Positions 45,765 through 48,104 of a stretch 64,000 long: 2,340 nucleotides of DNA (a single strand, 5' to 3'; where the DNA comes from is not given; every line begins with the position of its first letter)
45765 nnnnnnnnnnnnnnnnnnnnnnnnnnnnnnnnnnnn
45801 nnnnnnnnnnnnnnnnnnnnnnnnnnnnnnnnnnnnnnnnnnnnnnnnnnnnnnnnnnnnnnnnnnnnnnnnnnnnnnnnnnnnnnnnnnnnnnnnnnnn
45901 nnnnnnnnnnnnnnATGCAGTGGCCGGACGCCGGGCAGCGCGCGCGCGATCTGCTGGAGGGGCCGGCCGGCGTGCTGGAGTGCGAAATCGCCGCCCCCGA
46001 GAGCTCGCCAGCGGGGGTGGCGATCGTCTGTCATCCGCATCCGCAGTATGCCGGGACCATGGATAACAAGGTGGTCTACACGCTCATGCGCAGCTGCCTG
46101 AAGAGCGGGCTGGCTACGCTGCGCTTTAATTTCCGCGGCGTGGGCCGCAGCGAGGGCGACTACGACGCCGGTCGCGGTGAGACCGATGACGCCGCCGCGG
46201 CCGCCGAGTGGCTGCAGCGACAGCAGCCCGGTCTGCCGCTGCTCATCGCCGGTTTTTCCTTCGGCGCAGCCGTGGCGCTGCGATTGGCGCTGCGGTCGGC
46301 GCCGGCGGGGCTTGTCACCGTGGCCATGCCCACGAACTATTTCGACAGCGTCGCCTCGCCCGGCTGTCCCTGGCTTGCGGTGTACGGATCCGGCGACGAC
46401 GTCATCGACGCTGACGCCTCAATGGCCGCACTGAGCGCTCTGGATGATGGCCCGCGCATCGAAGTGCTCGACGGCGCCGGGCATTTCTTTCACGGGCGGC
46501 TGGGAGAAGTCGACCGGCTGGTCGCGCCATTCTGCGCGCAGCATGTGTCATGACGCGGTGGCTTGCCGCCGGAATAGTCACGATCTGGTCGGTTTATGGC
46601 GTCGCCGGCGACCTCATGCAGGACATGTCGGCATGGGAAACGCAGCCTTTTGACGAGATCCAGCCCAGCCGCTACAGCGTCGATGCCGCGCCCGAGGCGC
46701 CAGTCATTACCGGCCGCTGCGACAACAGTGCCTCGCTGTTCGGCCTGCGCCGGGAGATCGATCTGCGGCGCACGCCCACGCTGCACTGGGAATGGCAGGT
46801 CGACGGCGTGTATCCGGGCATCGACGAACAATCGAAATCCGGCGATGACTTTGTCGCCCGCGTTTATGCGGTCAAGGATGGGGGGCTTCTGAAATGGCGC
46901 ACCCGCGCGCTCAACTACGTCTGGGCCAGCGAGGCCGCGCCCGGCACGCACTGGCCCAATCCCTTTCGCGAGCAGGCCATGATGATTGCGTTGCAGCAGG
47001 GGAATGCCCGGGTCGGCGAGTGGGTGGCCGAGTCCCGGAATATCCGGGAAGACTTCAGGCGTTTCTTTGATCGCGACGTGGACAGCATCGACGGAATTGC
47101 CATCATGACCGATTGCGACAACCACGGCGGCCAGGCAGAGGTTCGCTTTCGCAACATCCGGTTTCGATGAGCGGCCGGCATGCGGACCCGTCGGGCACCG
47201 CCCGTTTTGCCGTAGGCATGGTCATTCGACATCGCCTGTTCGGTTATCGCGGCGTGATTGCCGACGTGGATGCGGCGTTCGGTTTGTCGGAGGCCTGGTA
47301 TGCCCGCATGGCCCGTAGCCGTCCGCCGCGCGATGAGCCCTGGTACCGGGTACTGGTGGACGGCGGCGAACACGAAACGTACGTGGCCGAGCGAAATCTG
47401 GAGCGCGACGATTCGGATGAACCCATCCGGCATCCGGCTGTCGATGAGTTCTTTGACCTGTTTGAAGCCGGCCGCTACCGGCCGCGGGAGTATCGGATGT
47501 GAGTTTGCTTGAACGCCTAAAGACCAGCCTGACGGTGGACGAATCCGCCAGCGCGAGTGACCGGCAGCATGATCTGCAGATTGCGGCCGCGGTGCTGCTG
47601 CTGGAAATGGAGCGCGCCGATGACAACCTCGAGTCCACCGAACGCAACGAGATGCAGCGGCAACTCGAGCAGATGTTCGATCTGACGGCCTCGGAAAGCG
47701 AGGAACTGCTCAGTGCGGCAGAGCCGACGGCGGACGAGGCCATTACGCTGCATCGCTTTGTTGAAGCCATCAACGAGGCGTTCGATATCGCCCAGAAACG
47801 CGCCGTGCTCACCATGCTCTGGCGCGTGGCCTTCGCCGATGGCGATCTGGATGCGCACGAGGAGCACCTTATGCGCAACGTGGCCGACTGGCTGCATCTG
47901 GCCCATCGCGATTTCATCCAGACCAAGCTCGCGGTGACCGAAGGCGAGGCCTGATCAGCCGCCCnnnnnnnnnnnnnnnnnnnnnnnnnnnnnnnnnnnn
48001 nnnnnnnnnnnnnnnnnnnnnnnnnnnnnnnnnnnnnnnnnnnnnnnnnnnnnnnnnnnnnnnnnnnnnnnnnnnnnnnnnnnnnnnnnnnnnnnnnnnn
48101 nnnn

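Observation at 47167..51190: HspQ - TerB - twin membrane GTPase (GTPase+DUF697) - lipoprotein module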

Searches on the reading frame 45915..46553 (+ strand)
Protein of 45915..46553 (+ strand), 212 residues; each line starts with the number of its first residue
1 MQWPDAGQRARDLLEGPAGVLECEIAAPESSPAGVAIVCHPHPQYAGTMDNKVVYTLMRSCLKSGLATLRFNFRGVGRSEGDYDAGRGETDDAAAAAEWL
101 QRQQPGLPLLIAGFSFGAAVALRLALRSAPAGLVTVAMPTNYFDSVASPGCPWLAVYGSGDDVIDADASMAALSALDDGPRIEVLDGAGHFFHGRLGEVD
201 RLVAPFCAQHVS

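Call 3: search_protein_families(library=pfam, proteins=[window:45915-46553:+], max_evalue=0.01)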
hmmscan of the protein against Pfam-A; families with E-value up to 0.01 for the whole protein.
window:45915-46553:+ (212 aa): 7 families
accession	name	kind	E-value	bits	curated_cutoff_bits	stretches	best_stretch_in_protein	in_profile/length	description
PF12146.15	Hydrolase_4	-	1.9e-10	40.9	27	1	32-137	3-108/239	Serine aminopeptidase, S33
PF02129.25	Peptidase_S15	-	6.6e-10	39.6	23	1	21-160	5-151/262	X-Pro dipeptidyl-peptidase (S15 family)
PF00561.26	Abhydrolase_1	-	5.2e-09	36.6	25.8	1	46-128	10-90/245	alpha/beta hydrolase fold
PF12697.13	Abhydrolase_6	-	6.6e-08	33.9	26.3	1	63-138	25-93/217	Alpha/beta hydrolase family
PF12695.13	Abhydrolase_5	-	5.8e-05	23.4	27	1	97-198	46-148/164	Alpha/beta hydrolase family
PF00975.26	Thioesterase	-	0.00015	22.5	26.4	1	93-127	52-86/226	Thioesterase domain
PF20408.4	Abhydrolase_11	-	0.00025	21.3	27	1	48-139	14-108/193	Alpha/beta hydrolase domain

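Call 4: search_protein_families(library=ncbifam, proteins=[window:45915-46553:+], max_evalue=0.01)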
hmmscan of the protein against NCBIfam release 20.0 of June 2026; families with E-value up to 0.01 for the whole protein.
window:45915-46553:+ (212 aa): 7 families
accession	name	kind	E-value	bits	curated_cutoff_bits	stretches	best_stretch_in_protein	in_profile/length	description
NF058544.1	IVPilMotSglTMyx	equivalog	1.5e-21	77.2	300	1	36-206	34-203/210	type IV pili motility protein SglT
TIGR03100.1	hydr1_PEP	hypoth_equivalog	6.2e-07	29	168.45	1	30-121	24-114/274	hydrolase 1, exosortase A system-associated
TIGR00976.1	CocE_NonD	subfamily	1.6e-06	27.5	66.3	1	38-151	25-143/550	CocE/NonD family hydrolase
NF011457.0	PRK14875.1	equivalog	2.2e-05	23.6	307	1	143-204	308-366/372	acetoin dehydrogenase dihydrolipoyllysine-residue acetyltransferase subunit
TIGR03101.1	hydr2_PEP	hypoth_equivalog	4.3e-05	23.2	202.75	1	14-127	5-119/266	hydrolase 2, exosortase A system-associated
NF047920.1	lactonase_UilS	equivalog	0.00042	20.1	400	1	30-125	21-116/285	UilS family quorum-quenching N-acyl-homoserine lactonase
NF051488.1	bifunc_PcaDC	exception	0.00065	18.9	390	0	62-128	35-99/375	bifunctional 3-oxoadipate enol-lactonase/4-carboxymuconolactone decarboxylase PcaDC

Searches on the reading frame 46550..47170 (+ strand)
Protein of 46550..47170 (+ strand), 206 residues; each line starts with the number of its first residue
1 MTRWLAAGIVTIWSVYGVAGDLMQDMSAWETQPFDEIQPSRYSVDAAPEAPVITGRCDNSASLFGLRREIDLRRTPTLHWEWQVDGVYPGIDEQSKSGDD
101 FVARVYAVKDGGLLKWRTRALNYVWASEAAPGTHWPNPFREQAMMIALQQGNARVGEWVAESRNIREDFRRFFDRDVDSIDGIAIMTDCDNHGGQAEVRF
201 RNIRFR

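Call 3: search_protein_families(library=pfam, proteins=[window:46550-47170:+], max_evalue=0.01)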
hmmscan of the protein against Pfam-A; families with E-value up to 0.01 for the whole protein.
window:46550-47170:+ (206 aa): 1 family
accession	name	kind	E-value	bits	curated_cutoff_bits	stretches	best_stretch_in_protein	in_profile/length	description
PF11249.13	DUF3047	-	6.7e-54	182.9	27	1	28-203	2-197/198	Protein of unknown function (DUF3047)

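Call 4: search_protein_families(library=ncbifam, proteins=[window:46550-47170:+], max_evalue=0.01)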
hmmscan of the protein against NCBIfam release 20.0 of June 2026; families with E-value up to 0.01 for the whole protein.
window:46550-47170:+ (206 aa): 0 families

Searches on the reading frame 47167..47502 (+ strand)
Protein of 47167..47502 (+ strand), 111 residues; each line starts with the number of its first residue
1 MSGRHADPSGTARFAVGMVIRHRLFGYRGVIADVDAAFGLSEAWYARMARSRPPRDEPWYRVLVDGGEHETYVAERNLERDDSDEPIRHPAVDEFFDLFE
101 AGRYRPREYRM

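Call 3: search_protein_families(library=pfam, proteins=[window:47167-47502:+], max_evalue=0.01)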
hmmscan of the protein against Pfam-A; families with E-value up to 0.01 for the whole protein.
window:47167-47502:+ (111 aa): 1 family
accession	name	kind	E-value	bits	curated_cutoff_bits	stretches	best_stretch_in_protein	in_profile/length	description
PF08755.16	YccV-like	-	5.5e-27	94.5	22.8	1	12-102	1-100/101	Hemimethylated DNA-binding protein YccV like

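Call 4: search_protein_families(library=ncbifam, proteins=[window:47167-47502:+], max_evalue=0.01)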
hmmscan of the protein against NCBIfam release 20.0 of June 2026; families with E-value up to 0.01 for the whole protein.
window:47167-47502:+ (111 aa): 2 families
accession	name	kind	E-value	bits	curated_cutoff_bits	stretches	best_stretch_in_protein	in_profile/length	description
TIGR02097.1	yccV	equivalog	3.3e-30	104.4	38.05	1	12-107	2-101/101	heat shock protein HspQ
NF010729.0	PRK14129.1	equivalog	3.1e-17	63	135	1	12-96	4-91/105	heat shock protein HspQ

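Call 69: search_protein_families(library=padloc, proteins=[window:47167-47502:+], max_evalue=0.01)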
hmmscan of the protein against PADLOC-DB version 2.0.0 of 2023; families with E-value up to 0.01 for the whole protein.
window:47167-47502:+ (111 aa): 0 families

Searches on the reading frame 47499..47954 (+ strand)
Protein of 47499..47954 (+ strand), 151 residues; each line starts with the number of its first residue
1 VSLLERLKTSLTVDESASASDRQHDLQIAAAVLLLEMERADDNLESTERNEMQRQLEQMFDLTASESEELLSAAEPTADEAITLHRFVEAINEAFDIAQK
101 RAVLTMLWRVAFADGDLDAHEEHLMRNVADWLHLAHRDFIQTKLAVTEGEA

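Call 3: search_protein_families(library=pfam, proteins=[window:47499-47954:+], max_evalue=0.01)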
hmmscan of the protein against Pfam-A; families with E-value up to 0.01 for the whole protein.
window:47499-47954:+ (151 aa): 1 family
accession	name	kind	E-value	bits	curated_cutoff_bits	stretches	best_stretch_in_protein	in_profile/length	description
PF05099.18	TerB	-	5.9e-30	104.4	24.4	1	27-143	1-117/118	Tellurite resistance protein TerB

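Call 4: search_protein_families(library=ncbifam, proteins=[window:47499-47954:+], max_evalue=0.01)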
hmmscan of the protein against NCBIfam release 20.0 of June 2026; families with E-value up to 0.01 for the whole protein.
window:47499-47954:+ (151 aa): 1 family
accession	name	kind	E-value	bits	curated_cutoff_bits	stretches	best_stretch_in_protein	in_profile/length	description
NF006948.0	PRK09430.1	equivalog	4.5e-05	23.2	162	1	82-142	113-171/267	co-chaperone DjlA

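Call 35: find_homologous_proteins(query=window:47499-47954:+, max_evalue=0.00001)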
Query window:47499-47954:+ (151 aa): 44 proteins with E <= 0.00001 among 167 candidates.
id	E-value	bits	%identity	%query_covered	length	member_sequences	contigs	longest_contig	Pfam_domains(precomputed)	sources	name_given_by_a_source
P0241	6.8e-86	303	99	100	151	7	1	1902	PF05099.19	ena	-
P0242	2.4e-41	159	57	99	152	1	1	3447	PF05099.19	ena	-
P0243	1.6e-38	150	54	97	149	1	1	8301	PF05099.19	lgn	-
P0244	8.7e-38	148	54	97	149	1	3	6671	PF05099.19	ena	-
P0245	1.9e-37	147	53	97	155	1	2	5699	PF05099.19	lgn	-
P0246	4.5e-36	142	52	97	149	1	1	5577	PF05099.19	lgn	-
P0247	8.9e-35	138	50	97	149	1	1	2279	PF05099.19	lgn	-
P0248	9.6e-34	135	53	89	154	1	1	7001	PF05099.19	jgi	-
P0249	1.3e-33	134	50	97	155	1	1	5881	PF05099.19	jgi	-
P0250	5.6e-32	129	50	100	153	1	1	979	PF05099.19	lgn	-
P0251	7.8e-32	128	50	100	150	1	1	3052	PF05099.19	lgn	-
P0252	9.3e-31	125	48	100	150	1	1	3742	PF05099.19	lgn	-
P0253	2.8e-30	123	48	97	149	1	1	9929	PF05099.19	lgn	-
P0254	1.5e-29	121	46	93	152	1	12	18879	PF05099.19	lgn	-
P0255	2.0e-29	121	49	86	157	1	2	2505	PF05099.19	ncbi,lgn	ncbi:MAG: TerB family tellurite resistance protein [Gammaproteobacteria bacterium]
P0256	5.3e-29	119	46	93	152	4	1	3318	PF05099.19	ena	-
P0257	1.2e-28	118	45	99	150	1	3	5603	PF05099.19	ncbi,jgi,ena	jgi:uncharacterized tellurite resistance protein B-like protein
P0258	5.1e-28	116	47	97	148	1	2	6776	PF05099.19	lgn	-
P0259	8.3e-28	115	44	97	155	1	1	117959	PF05099.19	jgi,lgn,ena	-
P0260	9.7e-28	115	45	99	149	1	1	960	PF05099.19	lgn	-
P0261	5.0e-27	113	44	99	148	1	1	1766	PF05099.19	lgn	-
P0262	5.6e-27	113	44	99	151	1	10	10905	PF05099.19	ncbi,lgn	-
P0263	9.8e-27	112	46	99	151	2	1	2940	PF05099.19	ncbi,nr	ncbi:MAG: TerB family tellurite resistance protein [Salinisphaeraceae bacterium]|nr:TerB family tell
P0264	1.8e-26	111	46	97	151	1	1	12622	PF05099.19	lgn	-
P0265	2.9e-26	110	45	93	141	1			PF05099.19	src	-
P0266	3.5e-26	110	47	83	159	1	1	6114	PF05099.19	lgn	-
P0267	9.8e-26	109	47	74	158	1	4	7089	PF05099.19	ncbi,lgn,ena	-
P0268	1.4e-25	108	44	95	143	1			PF05099.19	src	-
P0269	2.6e-25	107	47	88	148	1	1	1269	PF05099.19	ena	-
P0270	4.8e-25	106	43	90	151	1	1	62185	PF05099.19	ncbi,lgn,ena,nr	ncbi:MAG TPA: TerB family tellurite resistance protein [Gammaproteobacteria bacterium]|nr:TerB famil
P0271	7.0e-25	106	43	84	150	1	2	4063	PF05099.19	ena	-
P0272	1.1e-23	102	42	87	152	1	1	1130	PF05099.19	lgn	-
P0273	1.1e-23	102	46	80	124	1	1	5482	PF05099.19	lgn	-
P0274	1.7e-23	101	46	80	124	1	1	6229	PF05099.19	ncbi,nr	ncbi:MAG: TerB family tellurite resistance protein [Gammaproteobacteria bacterium]|nr:TerB family te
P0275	5.1e-23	100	43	83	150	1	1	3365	PF05099.19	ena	-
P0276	8.5e-23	99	47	78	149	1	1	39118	PF05099.19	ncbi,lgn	-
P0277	9.6e-23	99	47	78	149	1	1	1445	PF05099.19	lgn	-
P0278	2.9e-22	97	43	83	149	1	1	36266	PF05099.19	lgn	-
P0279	7.8e-21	93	39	93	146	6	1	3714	PF05099.19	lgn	-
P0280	8.9e-21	93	40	91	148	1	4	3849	PF05099.19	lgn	-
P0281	1.0e-20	92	39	78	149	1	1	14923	PF05099.19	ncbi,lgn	-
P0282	2.0e-20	92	42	95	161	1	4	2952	PF05099.19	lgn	-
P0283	9.2e-19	86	37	82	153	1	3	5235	PF05099.19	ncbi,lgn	-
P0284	3.1e-17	81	40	85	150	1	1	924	PF05099.19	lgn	-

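Call 36: find_encoding_contigs(protein=P0244, flank=7000, max_places=3)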
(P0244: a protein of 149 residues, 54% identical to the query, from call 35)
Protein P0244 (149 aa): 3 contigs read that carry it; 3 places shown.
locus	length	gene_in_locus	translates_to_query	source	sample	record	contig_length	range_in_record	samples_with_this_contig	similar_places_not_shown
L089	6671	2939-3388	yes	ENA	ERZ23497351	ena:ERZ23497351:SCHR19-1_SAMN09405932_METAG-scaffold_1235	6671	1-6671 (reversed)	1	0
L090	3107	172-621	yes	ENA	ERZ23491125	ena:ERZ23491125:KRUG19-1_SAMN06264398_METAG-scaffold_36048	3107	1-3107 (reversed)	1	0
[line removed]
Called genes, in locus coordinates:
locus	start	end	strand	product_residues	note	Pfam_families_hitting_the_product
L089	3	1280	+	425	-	?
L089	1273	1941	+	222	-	PF02129:Peptidase_S15, PF12146:Hydrolase_4 (faint), PF00561:Abhydrolase_1 (weak), PF12697:Abhydrolase_6 (faint)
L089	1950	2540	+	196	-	-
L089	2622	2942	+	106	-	PF08755:YccV-like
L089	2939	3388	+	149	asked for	PF05099:TerB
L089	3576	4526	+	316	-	PF01073:3Beta_HSD (weak), PF01370:Epimerase, PF02719:Polysacc_synt_2 (faint), PF04321:RmlD_sub_bind (weak), PF16363:GDP_Man_Dehyd, PF07993:NAD_binding_4 (faint)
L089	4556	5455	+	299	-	PF05575:V_cholerae_RfbT (weak), PF02475:TRM5-TYW2_MTfase (weak), PF05175:MTS (weak), PF13489:Methyltransf_23 (faint), PF05050:Methyltransf_21, PF13649:Methyltransf_25 (faint), PF13847:Methyltransf_31 (weak)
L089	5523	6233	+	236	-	-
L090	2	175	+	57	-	?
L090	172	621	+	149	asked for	PF05099:TerB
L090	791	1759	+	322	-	PF01073:3Beta_HSD (weak), PF01370:Epimerase, PF02719:Polysacc_synt_2 (faint), PF04321:RmlD_sub_bind (weak), PF07993:NAD_binding_4 (faint), PF16363:GDP_Man_Dehyd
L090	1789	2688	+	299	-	PF05575:V_cholerae_RfbT (weak), PF02475:TRM5-TYW2_MTfase (weak), PF05175:MTS (weak), PF13489:Methyltransf_23 (faint), PF05050:Methyltransf_21, PF13649:Methyltransf_25 (faint), PF13847:Methyltransf_31 (weak)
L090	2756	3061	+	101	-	-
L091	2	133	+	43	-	?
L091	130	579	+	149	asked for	PF05099:TerB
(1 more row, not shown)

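Call 37: find_encoding_contigs(protein=P0259, flank=6000, max_places=2)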
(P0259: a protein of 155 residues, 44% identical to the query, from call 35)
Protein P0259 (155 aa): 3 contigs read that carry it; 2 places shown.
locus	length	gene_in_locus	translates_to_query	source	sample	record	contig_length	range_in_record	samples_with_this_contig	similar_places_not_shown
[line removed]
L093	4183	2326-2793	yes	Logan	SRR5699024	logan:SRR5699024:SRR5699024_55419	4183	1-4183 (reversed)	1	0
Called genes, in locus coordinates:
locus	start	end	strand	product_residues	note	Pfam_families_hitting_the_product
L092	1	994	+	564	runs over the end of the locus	PF00920:ILVD_EDD_N, PF24877:ILV_EDD_C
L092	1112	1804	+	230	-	PF01797:Y1_Tnp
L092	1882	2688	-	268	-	PF01026:TatD_DNase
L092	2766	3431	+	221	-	PF06347:SH3_4 (weak), PF08239:SH3_3, PF05557:MAD (weak)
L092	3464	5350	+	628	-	PF00999:Na_H_Exchanger, PF02254:TrkA_N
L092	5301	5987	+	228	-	PF02129:Peptidase_S15 (weak), PF00561:Abhydrolase_1 (weak)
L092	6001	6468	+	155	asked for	PF05099:TerB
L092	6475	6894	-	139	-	PF14467:DUF4426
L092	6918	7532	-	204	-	PF13489:Methyltransf_23, PF07021:MetW, PF13847:Methyltransf_31, PF08241:Methyltransf_11, PF08242:Methyltransf_12, PF13649:Methyltransf_25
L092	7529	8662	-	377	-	PF00561:Abhydrolase_1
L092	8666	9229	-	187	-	PF02325:CCB3_YggT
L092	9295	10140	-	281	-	PF03807:F420_oxidored, PF14748:P5CR_dimer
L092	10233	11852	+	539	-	PF00291:PALP, PF00585:Thr_dehydrat_C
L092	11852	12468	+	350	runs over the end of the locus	PF01075:Glyco_transf_9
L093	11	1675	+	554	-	PF00999:Na_H_Exchanger, PF02254:TrkA_N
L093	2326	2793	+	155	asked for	PF05099:TerB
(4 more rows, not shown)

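Call 38: find_encoding_contigs(protein=P0243, flank=6000, max_places=2)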
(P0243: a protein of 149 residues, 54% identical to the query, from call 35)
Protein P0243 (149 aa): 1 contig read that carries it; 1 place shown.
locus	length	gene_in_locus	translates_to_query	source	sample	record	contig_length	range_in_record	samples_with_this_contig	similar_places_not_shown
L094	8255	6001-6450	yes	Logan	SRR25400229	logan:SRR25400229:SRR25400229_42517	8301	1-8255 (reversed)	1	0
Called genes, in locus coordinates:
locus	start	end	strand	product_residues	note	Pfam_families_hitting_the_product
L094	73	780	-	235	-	PF01026:TatD_DNase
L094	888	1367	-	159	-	-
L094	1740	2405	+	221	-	PF06347:SH3_4 (faint), PF08239:SH3_3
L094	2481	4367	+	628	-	PF00999:Na_H_Exchanger, PF02254:TrkA_N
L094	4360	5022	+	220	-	PF02129:Peptidase_S15, PF12146:Hydrolase_4 (faint), PF00561:Abhydrolase_1 (faint), PF12697:Abhydrolase_6 (faint), PF00326:Peptidase_S9 (faint)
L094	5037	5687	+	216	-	PF11249:DUF3047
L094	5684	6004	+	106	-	PF08755:YccV-like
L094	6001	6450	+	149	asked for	PF05099:TerB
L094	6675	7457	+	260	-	PF00106:adh_short, PF08659:KR, PF13561:adh_short_C2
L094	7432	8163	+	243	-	PF00392:GntR, PF07729:FCD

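Call 69: search_protein_families(library=padloc, proteins=[window:47499-47954:+], max_evalue=0.01)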
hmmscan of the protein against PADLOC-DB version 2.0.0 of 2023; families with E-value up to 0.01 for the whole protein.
window:47499-47954:+ (151 aa): 0 families

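Call 71: find_encoding_contigs(protein=P0270, flank=5000, max_places=1)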
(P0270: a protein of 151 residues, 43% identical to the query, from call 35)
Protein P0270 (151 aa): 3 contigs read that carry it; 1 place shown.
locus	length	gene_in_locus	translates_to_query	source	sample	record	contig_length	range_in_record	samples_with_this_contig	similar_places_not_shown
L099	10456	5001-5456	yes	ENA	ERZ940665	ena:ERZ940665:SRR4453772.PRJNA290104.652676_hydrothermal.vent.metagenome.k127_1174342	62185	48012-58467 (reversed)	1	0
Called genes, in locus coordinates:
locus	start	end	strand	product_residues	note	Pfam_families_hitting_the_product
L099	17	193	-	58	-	-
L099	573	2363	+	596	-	PF13191:AAA_16, PF13604:AAA_30, PF13245:AAA_19 (weak), PF13401:AAA_22, PF21327:GspA_C39-like (weak), PF01471:PG_binding_1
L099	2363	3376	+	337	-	-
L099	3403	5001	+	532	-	PF00082:Peptidase_S8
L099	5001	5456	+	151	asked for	PF05099:TerB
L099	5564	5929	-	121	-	PF00216:Bac_DNA_binding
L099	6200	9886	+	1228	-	-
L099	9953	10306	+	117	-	PF00355:Rieske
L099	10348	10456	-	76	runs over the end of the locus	-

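Call 72: find_encoding_contigs(protein=P0276, flank=5000, max_places=1)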
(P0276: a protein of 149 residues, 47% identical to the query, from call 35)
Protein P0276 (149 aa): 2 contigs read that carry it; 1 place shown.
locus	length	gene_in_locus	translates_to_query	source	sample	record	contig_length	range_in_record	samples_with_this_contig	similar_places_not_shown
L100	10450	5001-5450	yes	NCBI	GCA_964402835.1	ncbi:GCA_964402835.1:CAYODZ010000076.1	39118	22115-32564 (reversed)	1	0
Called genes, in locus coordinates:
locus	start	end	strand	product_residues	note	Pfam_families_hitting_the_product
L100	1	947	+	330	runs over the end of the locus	PF08450:SGL (faint), PF24684:Vgb_lyase, PF07494:Reg_prop (faint), PF24684:Vgb_lyase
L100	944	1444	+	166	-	-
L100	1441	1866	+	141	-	PF00254:FKBP_C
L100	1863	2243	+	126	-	PF01641:SelR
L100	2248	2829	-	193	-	PF18955:DUF5698, PF10035:DUF2179 (weak)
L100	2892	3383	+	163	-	PF03544:TonB_C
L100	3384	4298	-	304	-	-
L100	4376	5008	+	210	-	PF12146:Hydrolase_4, PF12697:Abhydrolase_6, PF00561:Abhydrolase_1, PF20408:Abhydrolase_11 (faint)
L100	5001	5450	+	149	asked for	PF05099:TerB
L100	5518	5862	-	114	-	PF00216:Bac_DNA_binding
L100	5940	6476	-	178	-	PF02325:CCB3_YggT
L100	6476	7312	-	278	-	PF03807:F420_oxidored, PF14748:P5CR_dimer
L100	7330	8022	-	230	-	PF01168:Ala_racemase_N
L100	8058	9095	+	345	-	PF00437:T2SSE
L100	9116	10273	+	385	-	PF00437:T2SSE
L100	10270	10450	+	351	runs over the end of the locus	PF00437:T2SSE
